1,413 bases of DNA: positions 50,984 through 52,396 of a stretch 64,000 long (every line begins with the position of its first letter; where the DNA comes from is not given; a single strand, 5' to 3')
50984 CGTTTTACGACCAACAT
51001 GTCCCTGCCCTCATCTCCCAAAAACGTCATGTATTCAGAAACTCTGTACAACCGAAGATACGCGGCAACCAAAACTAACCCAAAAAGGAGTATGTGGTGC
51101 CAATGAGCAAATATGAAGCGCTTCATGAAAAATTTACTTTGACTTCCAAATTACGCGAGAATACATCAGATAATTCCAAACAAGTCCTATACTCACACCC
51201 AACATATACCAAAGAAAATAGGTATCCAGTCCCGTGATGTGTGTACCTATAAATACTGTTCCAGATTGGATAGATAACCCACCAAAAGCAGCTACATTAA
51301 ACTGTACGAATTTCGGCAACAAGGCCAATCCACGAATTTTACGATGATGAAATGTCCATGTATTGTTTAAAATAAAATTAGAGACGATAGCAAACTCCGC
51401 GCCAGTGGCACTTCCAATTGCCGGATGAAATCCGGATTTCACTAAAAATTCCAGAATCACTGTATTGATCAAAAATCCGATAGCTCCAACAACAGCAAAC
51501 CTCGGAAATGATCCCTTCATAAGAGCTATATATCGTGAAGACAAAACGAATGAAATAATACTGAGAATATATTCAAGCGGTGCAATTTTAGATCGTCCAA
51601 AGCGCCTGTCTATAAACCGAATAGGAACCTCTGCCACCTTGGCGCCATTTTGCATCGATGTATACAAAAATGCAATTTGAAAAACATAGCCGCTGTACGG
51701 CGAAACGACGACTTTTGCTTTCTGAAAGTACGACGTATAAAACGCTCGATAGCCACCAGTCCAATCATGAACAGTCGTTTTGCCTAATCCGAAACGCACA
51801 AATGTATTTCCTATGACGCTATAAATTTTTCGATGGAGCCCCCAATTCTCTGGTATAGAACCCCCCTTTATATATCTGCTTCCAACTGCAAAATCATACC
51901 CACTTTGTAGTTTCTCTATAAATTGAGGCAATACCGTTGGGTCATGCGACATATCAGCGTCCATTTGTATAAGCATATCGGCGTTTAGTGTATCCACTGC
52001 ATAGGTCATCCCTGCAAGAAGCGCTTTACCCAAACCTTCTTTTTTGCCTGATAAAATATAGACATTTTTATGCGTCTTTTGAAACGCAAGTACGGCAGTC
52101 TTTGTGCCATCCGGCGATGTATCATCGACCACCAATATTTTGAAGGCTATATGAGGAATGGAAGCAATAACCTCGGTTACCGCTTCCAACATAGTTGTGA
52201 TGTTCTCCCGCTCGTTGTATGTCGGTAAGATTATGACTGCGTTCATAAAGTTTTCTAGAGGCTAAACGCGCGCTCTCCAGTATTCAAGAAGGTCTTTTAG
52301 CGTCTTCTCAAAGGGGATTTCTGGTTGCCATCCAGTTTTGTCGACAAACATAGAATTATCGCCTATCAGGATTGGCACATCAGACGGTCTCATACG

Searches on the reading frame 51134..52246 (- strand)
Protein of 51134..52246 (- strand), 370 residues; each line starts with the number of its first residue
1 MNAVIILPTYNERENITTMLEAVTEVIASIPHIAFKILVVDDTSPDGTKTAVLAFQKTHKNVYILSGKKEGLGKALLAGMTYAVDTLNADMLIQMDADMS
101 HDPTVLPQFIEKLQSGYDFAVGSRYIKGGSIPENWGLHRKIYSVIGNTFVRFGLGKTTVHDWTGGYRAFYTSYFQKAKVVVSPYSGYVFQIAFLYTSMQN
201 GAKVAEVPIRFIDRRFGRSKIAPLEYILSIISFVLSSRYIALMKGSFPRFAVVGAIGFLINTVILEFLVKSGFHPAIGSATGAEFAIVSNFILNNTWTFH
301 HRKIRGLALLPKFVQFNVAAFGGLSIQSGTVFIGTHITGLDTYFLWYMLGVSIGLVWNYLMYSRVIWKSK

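Call 7: search_protein_families(library=pfam, proteins=[window:51134-52246:-], max_evalue=0.001)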
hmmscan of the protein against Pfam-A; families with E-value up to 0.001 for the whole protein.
window:51134-52246:- (370 aa): 2 families
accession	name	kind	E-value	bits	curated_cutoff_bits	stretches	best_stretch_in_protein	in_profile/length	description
PF00535.33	Glycos_transf_2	-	4.3e-25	89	23.3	1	5-175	2-165/168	Glycosyl transferase family 2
PF04138.20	GtrA_DPMS_TM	-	1.4e-19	70.8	26.1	1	249-367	1-117/117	GtrA/DPMS, transmembrane domain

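Call 39: search_protein_families(library=ncbifam, proteins=[window:51134-52246:-], max_evalue=0.001)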
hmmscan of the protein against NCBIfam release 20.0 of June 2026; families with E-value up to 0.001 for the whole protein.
window:51134-52246:- (370 aa): 16 families
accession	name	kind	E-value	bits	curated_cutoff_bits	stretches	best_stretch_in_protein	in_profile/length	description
NF047588.1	GlcsyltransPgfSStrep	equivalog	1.1e-17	64.2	500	1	1-143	1-139/308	glycosyltransferase PgfS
TIGR04182.1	glyco_TIGR04182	equivalog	8e-17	61.5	325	1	4-269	3-246/293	S-layer glycoprotein N-glycosyltransferase AglJ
NF007986.1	PRK10714.1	equivalog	2.7e-15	56.2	529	1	4-240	9-229/316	undecaprenyl-phosphate 4-deoxy-4-formamido-L-arabinose transferase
NF041391.1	DPhHxTase_Halo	equivalog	8.1e-11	41.3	375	1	9-231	3-202/213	dolichyl-phosphate hexose transferase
NF058614.1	PPMAGASynPpgS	equivalog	2e-10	40.5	370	1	4-230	3-215/226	polyprenyl-phospho-N-acetylgalactosaminyl synthase PpgS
NF041875.1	EPS_EpsD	equivalog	9.8e-09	35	370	1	5-115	3-106/325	exopolysaccharide biosynthesis glycosyltransferase EpsD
TIGR03937.1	PgaC_IcaA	equivalog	1.8e-08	33.7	422.3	1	4-116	48-153/407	poly-beta-1,6-N-acetyl-D-glucosamine synthase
NF038302.1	EPS_HpsE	equivalog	4.6e-07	29.1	300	1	4-70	4-69/307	hormogonium polysaccharide biosynthesis glycosyltransferase HpsE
TIGR03469.1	HpnB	hypoth_equivalog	7.5e-07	28.5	379.25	1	4-115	47-162/386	hopene-associated glycosyltransferase HpnB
NF045692.1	OglycostaseCruG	equivalog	5.2e-06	25.6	600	1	4-119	44-159/386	2'-O-glycosyltransferase CruG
NF010496.0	PRK13915.1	equivalog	8.8e-06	25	262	1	5-111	35-140/307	glucosyl-3-phosphoglycerate synthase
TIGR04283.1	glyco_like_mftF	equivalog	4.1e-05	23.3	182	1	5-102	3-86/221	TIGR04283 family arsenosugar biosynthesis glycosyltransferase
NF050050.1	ProtGlycPglI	equivalog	0.00011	21.7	500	1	5-127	6-122/306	GalNAc(5)-diNAcBac-PP-undecaprenol beta-1,3-glucosyltransferase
NF007482.0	PRK10073.1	equivalog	0.00011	21.4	423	1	4-108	9-105/334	glycosyltransferase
TIGR04242.1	nodulat_NodC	equivalog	0.00059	18.9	550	1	5-115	52-158/395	chitooligosaccharide synthase NodC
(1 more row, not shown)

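Call 41: search_solved_structures(query=window:51134-52246:-, max_evalue=0.001)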
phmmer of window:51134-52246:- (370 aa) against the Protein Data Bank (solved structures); distinct sequences matched with E-value up to 0.001: 12.
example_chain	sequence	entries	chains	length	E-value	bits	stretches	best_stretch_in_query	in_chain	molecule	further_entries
5mlz_A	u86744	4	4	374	5e-38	134.3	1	3-367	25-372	Dolichol monophosphate mannose synthase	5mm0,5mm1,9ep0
9hwj_A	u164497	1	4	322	1.2e-13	54.1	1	4-260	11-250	Undecaprenyl-phosphate 4-deoxy-4-formamido-L-arabinose transferase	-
9bhc_C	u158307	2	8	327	9.1e-13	51.3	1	4-242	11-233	Undecaprenyl-phosphate 4-deoxy-4-formamido-L-arabinose transferase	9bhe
8vxh_A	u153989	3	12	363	1.3e-12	50.8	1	4-241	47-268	Undecaprenyl-phosphate 4-deoxy-4-formamido-L-arabinose transferase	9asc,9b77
5ekp_C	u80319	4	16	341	9.1e-11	44.7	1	4-147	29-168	Uncharacterized glycosyltransferase sll0501 | Glycosyltransferase sll0501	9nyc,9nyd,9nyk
9nye_A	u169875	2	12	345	9.3e-11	44.6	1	4-147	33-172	Glycosyltransferase sll0501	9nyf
5eke_A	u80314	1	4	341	1.1e-10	44.4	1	4-147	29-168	Uncharacterized glycosyltransferase sll0501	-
6yv7_B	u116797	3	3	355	0.00039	22.9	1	4-98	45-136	Glycosyl transferase, family 2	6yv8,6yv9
6yv7_A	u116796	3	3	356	0.00039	22.9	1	4-98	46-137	Glycosyl transferase, family 2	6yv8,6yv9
9omj_A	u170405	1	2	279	0.00075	21.9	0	4-128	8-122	Glycosyltransferase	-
9omh_A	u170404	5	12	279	0.00075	21.9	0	4-128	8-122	Glycosyltransferase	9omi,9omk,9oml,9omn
9omm_A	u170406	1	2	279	0.00077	21.9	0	4-128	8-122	Glycosyltransferase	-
